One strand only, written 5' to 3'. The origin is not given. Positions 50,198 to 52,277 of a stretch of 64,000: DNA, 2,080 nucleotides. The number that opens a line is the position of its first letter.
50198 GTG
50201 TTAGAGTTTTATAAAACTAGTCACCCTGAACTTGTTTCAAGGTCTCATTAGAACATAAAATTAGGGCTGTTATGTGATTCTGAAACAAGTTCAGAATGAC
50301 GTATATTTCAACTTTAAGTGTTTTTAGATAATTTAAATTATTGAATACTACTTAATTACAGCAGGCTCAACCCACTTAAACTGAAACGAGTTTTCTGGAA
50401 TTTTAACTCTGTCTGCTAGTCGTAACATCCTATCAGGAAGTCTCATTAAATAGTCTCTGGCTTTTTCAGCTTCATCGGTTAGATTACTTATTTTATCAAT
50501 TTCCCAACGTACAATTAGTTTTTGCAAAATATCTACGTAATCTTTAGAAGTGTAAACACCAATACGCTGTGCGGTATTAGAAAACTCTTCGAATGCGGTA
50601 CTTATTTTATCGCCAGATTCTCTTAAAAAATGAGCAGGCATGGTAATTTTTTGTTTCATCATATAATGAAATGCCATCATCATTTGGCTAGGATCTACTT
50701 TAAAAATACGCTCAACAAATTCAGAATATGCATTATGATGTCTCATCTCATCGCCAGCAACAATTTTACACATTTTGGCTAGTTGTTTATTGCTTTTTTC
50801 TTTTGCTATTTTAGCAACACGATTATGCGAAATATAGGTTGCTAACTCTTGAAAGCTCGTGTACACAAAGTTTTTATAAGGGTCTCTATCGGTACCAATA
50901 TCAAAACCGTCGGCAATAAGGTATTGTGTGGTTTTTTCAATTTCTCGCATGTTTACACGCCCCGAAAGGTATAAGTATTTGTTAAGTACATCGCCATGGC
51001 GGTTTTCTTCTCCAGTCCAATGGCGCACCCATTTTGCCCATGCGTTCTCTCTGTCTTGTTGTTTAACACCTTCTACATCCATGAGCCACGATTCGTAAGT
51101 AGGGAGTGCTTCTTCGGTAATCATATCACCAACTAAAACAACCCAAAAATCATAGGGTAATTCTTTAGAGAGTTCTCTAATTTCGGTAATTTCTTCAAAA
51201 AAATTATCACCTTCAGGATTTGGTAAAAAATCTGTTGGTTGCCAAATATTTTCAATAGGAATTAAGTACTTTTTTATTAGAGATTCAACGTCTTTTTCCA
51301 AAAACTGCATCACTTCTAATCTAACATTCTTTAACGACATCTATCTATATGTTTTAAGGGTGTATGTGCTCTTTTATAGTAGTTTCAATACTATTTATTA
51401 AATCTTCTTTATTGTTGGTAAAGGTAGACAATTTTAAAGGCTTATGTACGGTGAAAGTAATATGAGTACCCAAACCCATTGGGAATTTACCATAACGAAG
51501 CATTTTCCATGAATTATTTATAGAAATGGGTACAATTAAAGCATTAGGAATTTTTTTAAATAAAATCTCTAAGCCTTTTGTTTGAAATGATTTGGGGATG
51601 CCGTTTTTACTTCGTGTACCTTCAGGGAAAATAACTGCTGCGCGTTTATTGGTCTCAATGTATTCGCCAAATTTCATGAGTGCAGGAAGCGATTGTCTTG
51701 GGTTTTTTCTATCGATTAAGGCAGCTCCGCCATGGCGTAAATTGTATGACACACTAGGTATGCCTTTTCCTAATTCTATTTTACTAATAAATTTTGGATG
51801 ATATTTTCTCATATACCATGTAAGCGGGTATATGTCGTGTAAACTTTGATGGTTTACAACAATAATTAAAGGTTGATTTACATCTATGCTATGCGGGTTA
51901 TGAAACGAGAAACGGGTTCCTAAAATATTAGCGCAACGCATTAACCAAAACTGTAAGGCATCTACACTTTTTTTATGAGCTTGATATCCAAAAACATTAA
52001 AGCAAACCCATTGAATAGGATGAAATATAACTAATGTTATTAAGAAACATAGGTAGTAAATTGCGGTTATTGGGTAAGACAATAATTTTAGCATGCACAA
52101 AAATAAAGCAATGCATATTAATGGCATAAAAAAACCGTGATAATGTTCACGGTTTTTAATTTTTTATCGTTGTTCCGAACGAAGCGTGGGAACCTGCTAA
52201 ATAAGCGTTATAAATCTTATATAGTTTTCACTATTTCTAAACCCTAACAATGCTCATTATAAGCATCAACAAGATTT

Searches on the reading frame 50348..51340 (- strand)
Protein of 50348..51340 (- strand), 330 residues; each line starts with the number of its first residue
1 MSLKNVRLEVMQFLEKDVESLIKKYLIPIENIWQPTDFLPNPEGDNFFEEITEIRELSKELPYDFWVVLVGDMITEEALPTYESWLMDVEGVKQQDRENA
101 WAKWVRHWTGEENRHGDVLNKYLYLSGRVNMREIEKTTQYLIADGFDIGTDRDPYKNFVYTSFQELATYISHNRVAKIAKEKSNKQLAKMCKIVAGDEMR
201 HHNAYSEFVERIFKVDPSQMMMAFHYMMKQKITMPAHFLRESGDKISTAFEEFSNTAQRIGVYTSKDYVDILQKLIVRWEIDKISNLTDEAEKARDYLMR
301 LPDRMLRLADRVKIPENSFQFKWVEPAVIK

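Call 65: search_protein_families(library=pfam, proteins=[window:50348-51340:-], max_evalue=0.00001)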
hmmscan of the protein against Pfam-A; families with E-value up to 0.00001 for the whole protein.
window:50348-51340:- (330 aa): 1 family
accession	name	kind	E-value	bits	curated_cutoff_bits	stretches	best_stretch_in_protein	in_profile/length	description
PF03405.20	FA_desaturase_2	-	3.3e-140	467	22.7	1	7-324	2-324/325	Fatty acid desaturase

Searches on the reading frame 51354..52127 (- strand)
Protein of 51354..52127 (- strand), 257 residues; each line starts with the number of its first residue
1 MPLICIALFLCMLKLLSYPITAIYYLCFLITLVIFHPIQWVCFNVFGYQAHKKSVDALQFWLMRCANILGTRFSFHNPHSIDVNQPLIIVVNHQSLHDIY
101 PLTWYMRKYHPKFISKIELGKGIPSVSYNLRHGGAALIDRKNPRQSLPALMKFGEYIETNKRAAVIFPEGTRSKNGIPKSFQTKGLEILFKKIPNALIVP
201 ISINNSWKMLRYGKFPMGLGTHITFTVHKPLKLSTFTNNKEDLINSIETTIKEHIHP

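Call 65: search_protein_families(library=pfam, proteins=[window:51354-52127:-], max_evalue=0.00001)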
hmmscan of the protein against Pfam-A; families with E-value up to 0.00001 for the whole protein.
window:51354-52127:- (257 aa): 1 family
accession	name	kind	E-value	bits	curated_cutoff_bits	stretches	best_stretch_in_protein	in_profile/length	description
PF01553.26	Acyltransferase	-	5.3e-18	65.5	23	1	73-203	2-131/132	Acyltransferase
